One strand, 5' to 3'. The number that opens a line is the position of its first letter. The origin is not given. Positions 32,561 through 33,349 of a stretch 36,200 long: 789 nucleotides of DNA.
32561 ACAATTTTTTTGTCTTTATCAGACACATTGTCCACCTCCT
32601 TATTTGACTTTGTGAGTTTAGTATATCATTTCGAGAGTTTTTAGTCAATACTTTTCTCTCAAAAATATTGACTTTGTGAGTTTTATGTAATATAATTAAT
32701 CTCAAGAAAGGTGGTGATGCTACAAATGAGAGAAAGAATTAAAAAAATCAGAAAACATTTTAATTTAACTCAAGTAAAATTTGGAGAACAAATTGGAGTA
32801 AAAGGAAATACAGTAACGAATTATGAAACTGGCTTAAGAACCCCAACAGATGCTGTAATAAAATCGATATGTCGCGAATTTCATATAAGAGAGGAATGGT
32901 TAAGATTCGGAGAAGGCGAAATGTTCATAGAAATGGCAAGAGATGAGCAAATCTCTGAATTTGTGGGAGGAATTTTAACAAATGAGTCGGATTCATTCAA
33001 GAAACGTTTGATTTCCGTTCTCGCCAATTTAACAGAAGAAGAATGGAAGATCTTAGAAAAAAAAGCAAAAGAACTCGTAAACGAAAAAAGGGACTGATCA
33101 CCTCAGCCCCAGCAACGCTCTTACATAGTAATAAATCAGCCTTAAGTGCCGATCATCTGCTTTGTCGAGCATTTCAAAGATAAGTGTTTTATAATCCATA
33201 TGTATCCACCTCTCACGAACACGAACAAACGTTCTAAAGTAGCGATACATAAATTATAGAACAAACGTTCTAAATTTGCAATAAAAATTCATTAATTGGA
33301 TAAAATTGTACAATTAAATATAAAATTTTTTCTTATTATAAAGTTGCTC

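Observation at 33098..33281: LexA-box-gated consensus promoter drives a 33-codon micro-ORF head-on into a non-cleavable CI-like repressor gene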

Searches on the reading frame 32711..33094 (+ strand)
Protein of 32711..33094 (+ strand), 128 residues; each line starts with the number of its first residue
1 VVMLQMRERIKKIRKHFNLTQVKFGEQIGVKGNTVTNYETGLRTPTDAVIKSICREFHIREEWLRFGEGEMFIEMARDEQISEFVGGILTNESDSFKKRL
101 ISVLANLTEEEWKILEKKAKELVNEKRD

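Call 8: search_protein_families(library=pfam, proteins=[window:32711-33094:+], max_evalue=0.1)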
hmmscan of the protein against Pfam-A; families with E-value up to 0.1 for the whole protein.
window:32711-33094:+ (128 aa): 7 families
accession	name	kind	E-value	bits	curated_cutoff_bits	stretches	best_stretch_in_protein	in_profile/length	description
PF01381.28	HTH_3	-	7.8e-11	42.3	23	1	10-64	1-55/55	Helix-turn-helix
PF12844.13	HTH_19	-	3.6e-09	36.8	30.2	1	8-68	2-62/64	Helix-turn-helix domain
PF13560.12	HTH_31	-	5.5e-06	27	27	1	7-55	3-52/64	Helix-turn-helix domain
PF15731.11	MqsA_antitoxin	-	0.0014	19.2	30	1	7-51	71-115/131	Antitoxin component of bacterial toxin-antitoxin system, MqsA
PF13443.12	HTH_26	-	0.039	14.6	22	1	9-60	1-53/63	Cro/C1-type HTH DNA-binding domain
PF17762.8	HTH_ParB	-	0.045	14.3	22.6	0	9-45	11-47/102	ParB HTH domain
PF22495.2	HTH_92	-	0.072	12.8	27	0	12-46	2-36/45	RsaL-like HTH domain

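Call 9: search_protein_families(library=phrogs, proteins=[window:32711-33094:+], max_evalue=0.1)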
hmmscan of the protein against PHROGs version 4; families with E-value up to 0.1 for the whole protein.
window:32711-33094:+ (128 aa): 28 families (the best 25 are shown)
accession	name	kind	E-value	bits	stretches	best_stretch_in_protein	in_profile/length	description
phrog_8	-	transcription regulation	4.4e-18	66.8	1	5-116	161-263/346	transcriptional regulator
phrog_4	-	transcription regulation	2.2e-13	51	1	3-92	130-205/400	transcriptional repressor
phrog_2967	-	transcription regulation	3.1e-11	44.3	1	5-95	10-100/225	transcriptional regulator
phrog_3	-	transcription regulation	5.8e-10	40.5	1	1-116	84-182/430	transcriptional repressor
phrog_147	-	transcription regulation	5.6e-09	37.3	1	4-68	3-70/100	transcriptional regulator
phrog_2104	-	unknown function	1.8e-08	35.5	1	7-51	41-85/103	-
phrog_3037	-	transcription regulation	4.3e-08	34.2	1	4-115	25-119/189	transcriptional repressor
phrog_2328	-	transcription regulation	9e-08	33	1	5-70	15-80/128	transcriptional repressor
phrog_2439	-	transcription regulation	1.6e-06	28.2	1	6-63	8-65/367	transcriptional regulator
phrog_1373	-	transcription regulation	9.5e-06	26.7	1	5-72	63-129/166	transcriptional regulator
phrog_4779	-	transcription regulation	3.8e-05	25.1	1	7-42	4-39/98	transcriptional regulator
phrog_6378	-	unknown function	4.4e-05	24.5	1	6-76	9-79/131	-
phrog_7241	-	transcription regulation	0.00014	22.9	1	4-64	60-120/122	transcriptional regulator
phrog_37093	-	transcription regulation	0.00027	21.3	1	1-37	1-39/42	transcriptional regulator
phrog_7950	-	transcription regulation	0.00029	21.8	1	7-43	9-45/68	transcriptional repressor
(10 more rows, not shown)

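Call 16: find_related_loci(query=window:32711-33094:+, collection=viral_contigs, flank=4000)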
Query window:32711-33094:+ (128 aa) in viral_contigs; peptide patterns used: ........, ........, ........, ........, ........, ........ (x = any residue, [..] = any of these).
13 stretches matched a pattern, but none encodes a relative of the query by tblastn (E <= 1e-3).

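Call 23: find_homologous_proteins(query=window:32726-33094:+, max_evalue=0.00001)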
Query window:32726-33094:+ (123 aa): 653 proteins with E <= 0.00001 among 664 candidates; the best 120 are listed.
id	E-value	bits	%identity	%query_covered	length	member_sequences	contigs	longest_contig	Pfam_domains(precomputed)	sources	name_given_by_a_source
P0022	2.2e-73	262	100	100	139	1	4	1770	PF12844.14,PF01381.29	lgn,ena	-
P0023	6.7e-73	260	99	100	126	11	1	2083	PF12844.14,PF01381.29,PF13560.13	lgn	-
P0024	2.2e-63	229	87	98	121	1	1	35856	PF12844.14,PF01381.29,PF13560.13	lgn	-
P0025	7.8e-45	170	64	98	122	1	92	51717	PF12844.14,PF01381.29,PF13560.13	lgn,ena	-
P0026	1.7e-44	169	64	98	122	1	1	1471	PF12844.14,PF01381.29,PF13560.13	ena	-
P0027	3.1e-44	168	63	98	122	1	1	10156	PF12844.14,PF01381.29,PF13560.13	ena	-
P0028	1.1e-43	166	63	98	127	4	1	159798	PF12844.14,PF01381.29,PF13560.13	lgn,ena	-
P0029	1.9e-43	165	65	95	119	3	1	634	PF12844.14,PF01381.29,PF13560.13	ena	-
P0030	2.0e-43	165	64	97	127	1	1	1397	PF12844.14,PF01381.29,PF13560.13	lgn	-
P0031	2.2e-43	165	63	93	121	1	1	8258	PF12844.14,PF01381.29,PF13560.13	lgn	-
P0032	6.0e-43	164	64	98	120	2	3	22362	PF12844.14,PF01381.29,PF13560.13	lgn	-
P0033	9.7e-43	163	62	97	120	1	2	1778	PF12844.14,PF01381.29,PF13560.13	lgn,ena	-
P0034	1.1e-42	163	65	96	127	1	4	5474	PF12844.14,PF01381.29,PF13560.13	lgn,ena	-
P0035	1.2e-42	163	68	90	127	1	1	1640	PF12844.14,PF01381.29,PF13560.13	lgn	-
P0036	1.5e-42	162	65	95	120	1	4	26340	PF12844.14,PF01381.29,PF13560.13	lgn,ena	-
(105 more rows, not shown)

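Call 27: find_related_loci(query=A1, collection=genome_contigs, flank=3500)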
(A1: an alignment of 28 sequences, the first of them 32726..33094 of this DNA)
Query A1 (123 aa) in genome_contigs; peptide patterns used: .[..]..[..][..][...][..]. (x = any residue, [..] = any of these).
103 stretches matched a pattern; 80 encode a relative of the query (tblastn E <= 1e-3); 80 distinct loci.
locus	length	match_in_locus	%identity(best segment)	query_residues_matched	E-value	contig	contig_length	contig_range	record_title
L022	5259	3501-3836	65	1-112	3e-46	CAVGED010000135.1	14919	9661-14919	Paludibacteraceae bacterium isolate G02615-L1_cleanbin_000004 genome assembly, contig: Spades_G02615-L1_contig_1391, who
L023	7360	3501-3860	57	1-120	2e-45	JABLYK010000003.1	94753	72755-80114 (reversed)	MAG: Oscillospiraceae bacterium isolate SQ_MAG_9 NODE_186_length_94753_cov_19.401054, whole genome shotgun sequence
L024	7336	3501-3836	62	1-112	1e-43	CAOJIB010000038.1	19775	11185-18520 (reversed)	MAG TPA_asm: uncultured Blautia sp. isolate SRR17684645_bin.9_metawrap_v1.3_MAG genome assembly, contig: NODE.3678_lengt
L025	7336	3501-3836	59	1-112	4e-43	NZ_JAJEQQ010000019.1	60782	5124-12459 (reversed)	Blautia fusiformis strain CLA-AA-H217 NODE_19_length_60782_cov_22.265958, whole genome shotgun sequence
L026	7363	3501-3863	55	1-121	6e-43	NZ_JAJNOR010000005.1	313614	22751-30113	Lientehia hominis strain NSJ-141 DMX98-D5-63_ctg0005, whole genome shotgun sequence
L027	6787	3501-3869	54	1-123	1e-42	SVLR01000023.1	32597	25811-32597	MAG: Oscillospiraceae bacterium isolate SIG492 NODE_28404_length_32597_cov_5.453034, whole genome shotgun sequence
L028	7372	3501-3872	55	1-123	2e-42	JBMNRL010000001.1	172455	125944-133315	MAG: Blautia sp. isolate SBF912SR2HQ0045 scaffold_266_c1, whole genome shotgun sequence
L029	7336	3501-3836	55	1-112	2e-41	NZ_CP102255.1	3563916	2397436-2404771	Anaerotruncus colihominis strain DSM 17241 chromosome, complete genome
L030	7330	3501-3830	58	3-112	4e-41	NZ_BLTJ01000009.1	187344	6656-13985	Enterocloster alcoholdehydrogenati strain C5-48 contig9, whole genome shotgun sequence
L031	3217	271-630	51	1-120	4e-40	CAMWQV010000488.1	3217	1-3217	MAG TPA_asm: uncultured Clostridia bacterium isolate SRR14411283_bin.13_metawrap_v1.3_MAG genome assembly, contig: NODE.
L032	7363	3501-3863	52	1-122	9e-40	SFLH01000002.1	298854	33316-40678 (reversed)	MAG: Clostridiales bacterium isolate W2P13.006 Contig2, whole genome shotgun sequence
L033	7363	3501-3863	52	1-121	2e-39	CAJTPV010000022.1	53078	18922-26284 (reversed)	MAG TPA_asm: uncultured Oscillospiraceae bacterium isolate MGBC109982 genome assembly, contig: MGBC109982.22, whole geno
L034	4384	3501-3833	55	1-111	3e-39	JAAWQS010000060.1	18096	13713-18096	MAG: Oscillospiraceae bacterium isolate ABMPRH_163_1 SL341404_scaffold_8766, whole genome shotgun sequence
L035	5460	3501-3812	58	15-118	5e-38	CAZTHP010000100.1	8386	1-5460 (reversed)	MAG TPA_asm: uncultured Lachnospiraceae bacterium isolate SRP313737_co1_241 genome assembly, contig: NODE_12482_length_8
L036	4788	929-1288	51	1-120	4e-38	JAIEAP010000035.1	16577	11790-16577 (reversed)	MAG: Lachnospiraceae bacterium isolate SC0379_S9_8 SC0379_S9_8_contig_35, whole genome shotgun sequence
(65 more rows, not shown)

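Call 34: search_solved_structures(query=A1, max_evalue=0.01, show_alignments=2)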
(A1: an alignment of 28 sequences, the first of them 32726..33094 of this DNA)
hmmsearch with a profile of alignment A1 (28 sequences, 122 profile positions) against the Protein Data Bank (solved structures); distinct sequences matched with E-value up to 0.01: 44.
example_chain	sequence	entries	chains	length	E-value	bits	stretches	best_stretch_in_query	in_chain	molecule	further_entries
2p5t_A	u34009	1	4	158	7.6e-12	48.5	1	4-56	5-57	Putative transcriptional regulator PezA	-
8tac_A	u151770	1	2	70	1.8e-08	37.7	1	4-49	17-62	DBP48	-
9k3w_A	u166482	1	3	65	2.9e-07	33.7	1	2-55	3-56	Transcriptional regulator, PbsX family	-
9sf2_A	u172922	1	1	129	7.9e-07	32.4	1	4-66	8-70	Transcriptional regulator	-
7t8i_A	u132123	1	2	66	3.2e-06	30.4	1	3-59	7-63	Phage element (ICEBs1)transcriptional regulator (Xre family)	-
7pwx_CCC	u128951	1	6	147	6.7e-06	29.4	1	5-40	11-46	Orf20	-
8c8i_D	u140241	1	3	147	6.7e-06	29.4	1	5-40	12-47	Orf20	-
7pwj_CCC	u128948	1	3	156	7.4e-06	29.2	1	5-40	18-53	Orf20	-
6h49_A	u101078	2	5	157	7.5e-06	29.2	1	5-40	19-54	Orf20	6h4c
7dlv_D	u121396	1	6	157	7.6e-06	29.2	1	5-40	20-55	Orf20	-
8p8o_H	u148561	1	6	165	8.4e-06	29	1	5-40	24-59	Orf20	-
4z5h_A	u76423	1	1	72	1.8e-05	28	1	3-43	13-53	Antitoxin HipB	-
4yg4_A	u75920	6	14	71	1.9e-05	27.9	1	3-43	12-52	Antitoxin HipB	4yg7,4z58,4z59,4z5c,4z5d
4yg1_A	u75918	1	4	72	2e-05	27.9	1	3-43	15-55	Antitoxin HipB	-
5k98_B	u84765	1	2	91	2.9e-05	27.3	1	3-45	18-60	Antitoxin HipB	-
9iaq_A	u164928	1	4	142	8.4e-05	25.8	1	4-59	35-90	HTH cro/C1-type domain-containing protein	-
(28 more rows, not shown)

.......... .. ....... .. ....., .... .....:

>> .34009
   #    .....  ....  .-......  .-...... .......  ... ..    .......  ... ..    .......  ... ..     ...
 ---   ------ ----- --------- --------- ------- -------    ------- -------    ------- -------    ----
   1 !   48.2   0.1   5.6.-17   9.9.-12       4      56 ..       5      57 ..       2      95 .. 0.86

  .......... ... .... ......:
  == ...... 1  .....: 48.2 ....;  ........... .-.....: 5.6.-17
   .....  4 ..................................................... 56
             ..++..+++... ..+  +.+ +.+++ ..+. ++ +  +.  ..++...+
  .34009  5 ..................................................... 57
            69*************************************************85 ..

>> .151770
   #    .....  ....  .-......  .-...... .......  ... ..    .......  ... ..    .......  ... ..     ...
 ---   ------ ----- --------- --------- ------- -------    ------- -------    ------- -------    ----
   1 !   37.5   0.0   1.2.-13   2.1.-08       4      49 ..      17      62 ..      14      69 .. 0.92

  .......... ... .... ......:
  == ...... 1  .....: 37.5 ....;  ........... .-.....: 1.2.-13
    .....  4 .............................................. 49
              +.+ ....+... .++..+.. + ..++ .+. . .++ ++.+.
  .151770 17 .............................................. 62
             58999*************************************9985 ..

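Call 59: predict_structure(alignment_id=A1)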
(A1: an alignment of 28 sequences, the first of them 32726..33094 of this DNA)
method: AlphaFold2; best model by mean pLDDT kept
length: 123 residues; sequences in the alignment: 28
mean_pLDDT: 87.3   pTM: 0.58
mean pLDDT of the five models: 87.3, 86.3, 82.1, 81.0, 77.4
residues with pLDDT >= 90: 61; 70-90: 55; 50-70: 6; < 50: 1
segments of 3 or more residues with pLDDT < 50: none
pLDDT, mean of each block of 10 residues (from residue 1): 95 95 95 94 93 93 85 74 77 85 88 83 53
secondary structure, 60 per line:
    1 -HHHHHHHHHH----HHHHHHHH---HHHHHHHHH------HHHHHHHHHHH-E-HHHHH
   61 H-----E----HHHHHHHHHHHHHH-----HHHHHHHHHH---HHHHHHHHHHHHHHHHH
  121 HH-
elements in order: H2-11 H16-23 H27-35 H42-52 H56-61 H72-85 H91-100 H104-122

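Call 63: fold_search(model_id=the predicted structure, library=pdb)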
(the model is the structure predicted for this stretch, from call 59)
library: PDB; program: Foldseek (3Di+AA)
matches with E <= 10: 487; with E <= 0.001: 0
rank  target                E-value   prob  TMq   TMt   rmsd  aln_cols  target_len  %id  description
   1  9iaq_B                1.1e-03  1.00  0.51  0.56   9.5       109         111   24  Arbitrium controls lysis-lysogeny through the activation of a small antirepressor protein in the majority of arbitrium (released 2026-01-14)
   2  9iaq_D                1.5e-03  1.00  0.44  0.47  10.9       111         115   21  Arbitrium controls lysis-lysogeny through the activation of a small antirepressor protein in the majority of arbitrium (released 2026-01-14)
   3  3jxb_C                1.7e-03  1.00  0.48  0.86   1.0        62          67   21  Crystal structure of the P22 c2 repressor protein in complex with synthetic operator 9C (released 2010-01-19)
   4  9iaq_A                2.8e-03  1.00  0.51  0.55  10.7       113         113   24  Arbitrium controls lysis-lysogeny through the activation of a small antirepressor protein in the majority of arbitrium (released 2026-01-14)
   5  3jxb_D                3.2e-03  1.00  0.48  0.89   1.0        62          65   21  Crystal structure of the P22 c2 repressor protein in complex with synthetic operator 9C (released 2010-01-19)
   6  3op9                  3.4e-03  1.00  0.47  0.54   9.8       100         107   19  Crystal structure of transcriptional regulator from Listeria innocua (released 2010-09-15)
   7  9sf2_A                3.4e-03  1.00  0.49  0.50  11.9       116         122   18  Phage Phi106 repressor in complex with AimX (released 2026-01-14)
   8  2r1j_L                4.3e-03  1.00  0.48  0.88   1.0        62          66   21  Crystal Structure of the P22 c2 Repressor protein in complex with the synthetic operator 9T (released 2008-04-29)
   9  3ivp_C                4.8e-03  1.00  0.42  0.46  12.5       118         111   18  The structure of a possible transposon-related DNA-binding protein from Clostridium difficile 630. (released 2009-09-22)
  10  6h49                  5.8e-03  1.00  0.42  0.36   9.7       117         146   22  A polyamorous repressor: deciphering the evolutionary strategy used by the phage-inducible chromosomal islands to spread (released 2019-08-28)
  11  6jq1_B                7.8e-03  1.00  0.45  0.43  12.5       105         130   17  Crystal Structure of DdrO from Deinococcus geothermalis (released 2019-08-28)
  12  7dlv_F                7.8e-03  1.00  0.40  0.35  10.2       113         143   23  shrimp dUTPase in complex with Stl (released 2021-12-01)
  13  7dlv_E                8.8e-03  0.99  0.39  0.35  11.1       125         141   22  shrimp dUTPase in complex with Stl (released 2021-12-01)
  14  9k3w_A                9.3e-03  1.00  0.42  0.79   1.1        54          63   33  Crystal structure of putative transcription regulator (dr_2454) from Deinococcus radiodurans (released 2025-10-22)
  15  9k3w_B                9.3e-03  1.00  0.43  0.79   6.0        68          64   28  Crystal structure of putative transcription regulator (dr_2454) from Deinococcus radiodurans (released 2025-10-22)
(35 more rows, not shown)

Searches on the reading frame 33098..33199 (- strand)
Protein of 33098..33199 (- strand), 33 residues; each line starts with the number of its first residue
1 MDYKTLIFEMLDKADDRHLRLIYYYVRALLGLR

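Call 8: search_protein_families(library=pfam, proteins=[window:33101-33199:-], max_evalue=0.1)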
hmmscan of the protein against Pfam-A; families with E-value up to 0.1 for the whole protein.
window:33101-33199:- (33 aa): 0 families

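Call 9: search_protein_families(library=phrogs, proteins=[window:33101-33199:-], max_evalue=0.1)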
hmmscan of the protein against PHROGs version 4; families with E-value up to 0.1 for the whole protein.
window:33101-33199:- (33 aa): 0 families

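Call 13: search_dna_similar(query=window:33101-33199:-, collection=phages, mode=protein, max_evalue=10, max_rows=30)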
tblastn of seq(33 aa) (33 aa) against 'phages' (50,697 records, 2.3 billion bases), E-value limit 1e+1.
Records with a match: 1; places in all: 1; records where one place covers at least 80% of the query: 0.
Best place of each record, by identity: <60% 1.
By first word of the organism name: Bacteriophage 1.
By host as written in the record: - 1.
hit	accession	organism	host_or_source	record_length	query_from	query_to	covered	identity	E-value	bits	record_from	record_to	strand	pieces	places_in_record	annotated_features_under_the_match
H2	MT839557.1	Bacteriophage sp.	human fecal samples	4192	7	30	73%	54.2%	8e+0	28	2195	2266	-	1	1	record has no annotation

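Call 22: search_protein_representatives(protein=window:33101-33199:-)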
Query: 33 residues. Proteins with E-value up to 0.001 (for the whole library): 21; up to 1e-10: 0; up to 1e-30: 0. The best 21 are listed.
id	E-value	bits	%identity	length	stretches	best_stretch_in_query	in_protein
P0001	1.7e-07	45.4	75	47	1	1-32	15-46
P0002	2.7e-07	44.8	-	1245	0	-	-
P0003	6.2e-07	43.7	72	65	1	1-32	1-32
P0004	7.5e-07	43.5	70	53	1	1-33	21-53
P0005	1.5e-05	39.6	48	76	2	5-30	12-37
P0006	1.7e-05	39.5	62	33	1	1-32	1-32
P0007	1.7e-05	39.5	72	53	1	2-33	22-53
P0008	4.1e-05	38.3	59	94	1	1-32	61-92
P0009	4.3e-05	38.2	72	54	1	1-32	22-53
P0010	7.2e-05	37.6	66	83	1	1-32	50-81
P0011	7.5e-05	37.5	59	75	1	1-32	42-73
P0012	1.1e-04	37.1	65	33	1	2-32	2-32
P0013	1.4e-04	36.7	71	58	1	2-32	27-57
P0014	3.4e-04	35.6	55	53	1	1-33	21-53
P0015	3.5e-04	35.5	61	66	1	1-33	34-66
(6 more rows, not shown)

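Call 68: search_solved_structures(query=A3, max_evalue=10, show_alignments=3)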
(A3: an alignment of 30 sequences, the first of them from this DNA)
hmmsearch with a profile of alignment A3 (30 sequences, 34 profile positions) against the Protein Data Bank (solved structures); distinct sequences matched with E-value up to 10: 0.

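Call 69: predict_structure(alignment_id=A5)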
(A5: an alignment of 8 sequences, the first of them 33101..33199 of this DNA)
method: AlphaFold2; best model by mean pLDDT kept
length: 33 residues; sequences in the alignment: 8
mean_pLDDT: 78.8   pTM: 0.36
mean pLDDT of the five models: 78.8, 78.1, 77.7, 75.8, 72.2
residues with pLDDT >= 90: 0; 70-90: 31; 50-70: 2; < 50: 0
segments of 3 or more residues with pLDDT < 50: none
pLDDT, mean of each block of 10 residues (from residue 1): 76 77 85 74
secondary structure, 60 per line:
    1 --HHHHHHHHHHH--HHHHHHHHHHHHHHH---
elements in order: H3-13 H16-30

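Call 77: find_encoding_contigs(protein=window:33098-33199:-, flank=3000, max_places=8)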
Protein window:33098-33199:- (33 aa): 22 contigs read that carry it; 8 places shown.
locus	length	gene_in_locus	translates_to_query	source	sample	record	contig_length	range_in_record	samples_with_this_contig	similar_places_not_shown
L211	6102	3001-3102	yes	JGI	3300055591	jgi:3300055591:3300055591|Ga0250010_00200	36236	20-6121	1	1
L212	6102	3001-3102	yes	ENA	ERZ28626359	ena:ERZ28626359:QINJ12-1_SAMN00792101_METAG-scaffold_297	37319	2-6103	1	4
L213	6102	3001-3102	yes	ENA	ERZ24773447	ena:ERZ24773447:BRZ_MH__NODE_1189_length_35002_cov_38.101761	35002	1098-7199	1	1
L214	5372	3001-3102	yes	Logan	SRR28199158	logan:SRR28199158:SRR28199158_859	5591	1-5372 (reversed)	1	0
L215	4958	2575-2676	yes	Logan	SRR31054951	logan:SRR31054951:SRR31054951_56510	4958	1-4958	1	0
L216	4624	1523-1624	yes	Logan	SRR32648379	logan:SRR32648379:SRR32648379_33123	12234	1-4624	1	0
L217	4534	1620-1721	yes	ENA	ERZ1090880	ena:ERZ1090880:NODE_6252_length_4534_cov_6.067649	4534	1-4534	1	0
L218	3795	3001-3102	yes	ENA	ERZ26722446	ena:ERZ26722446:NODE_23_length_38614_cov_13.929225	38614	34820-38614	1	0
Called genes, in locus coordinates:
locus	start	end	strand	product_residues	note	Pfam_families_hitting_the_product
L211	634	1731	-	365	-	PF00589:Phage_integrase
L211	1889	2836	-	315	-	PF07553:Lipoprotein_Ltp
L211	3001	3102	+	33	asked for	-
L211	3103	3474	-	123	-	PF12844:HTH_19, PF01381:HTH_3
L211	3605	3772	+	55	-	-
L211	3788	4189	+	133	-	-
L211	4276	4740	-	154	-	-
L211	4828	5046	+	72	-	-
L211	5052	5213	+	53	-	-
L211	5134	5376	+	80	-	-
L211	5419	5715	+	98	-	-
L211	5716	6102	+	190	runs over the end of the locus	PF01966:HD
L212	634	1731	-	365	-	PF00589:Phage_integrase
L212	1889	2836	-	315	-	PF07553:Lipoprotein_Ltp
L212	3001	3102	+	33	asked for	-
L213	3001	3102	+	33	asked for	-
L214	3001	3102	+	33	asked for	-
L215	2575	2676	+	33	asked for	-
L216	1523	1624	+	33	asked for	-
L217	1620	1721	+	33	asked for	-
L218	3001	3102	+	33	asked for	-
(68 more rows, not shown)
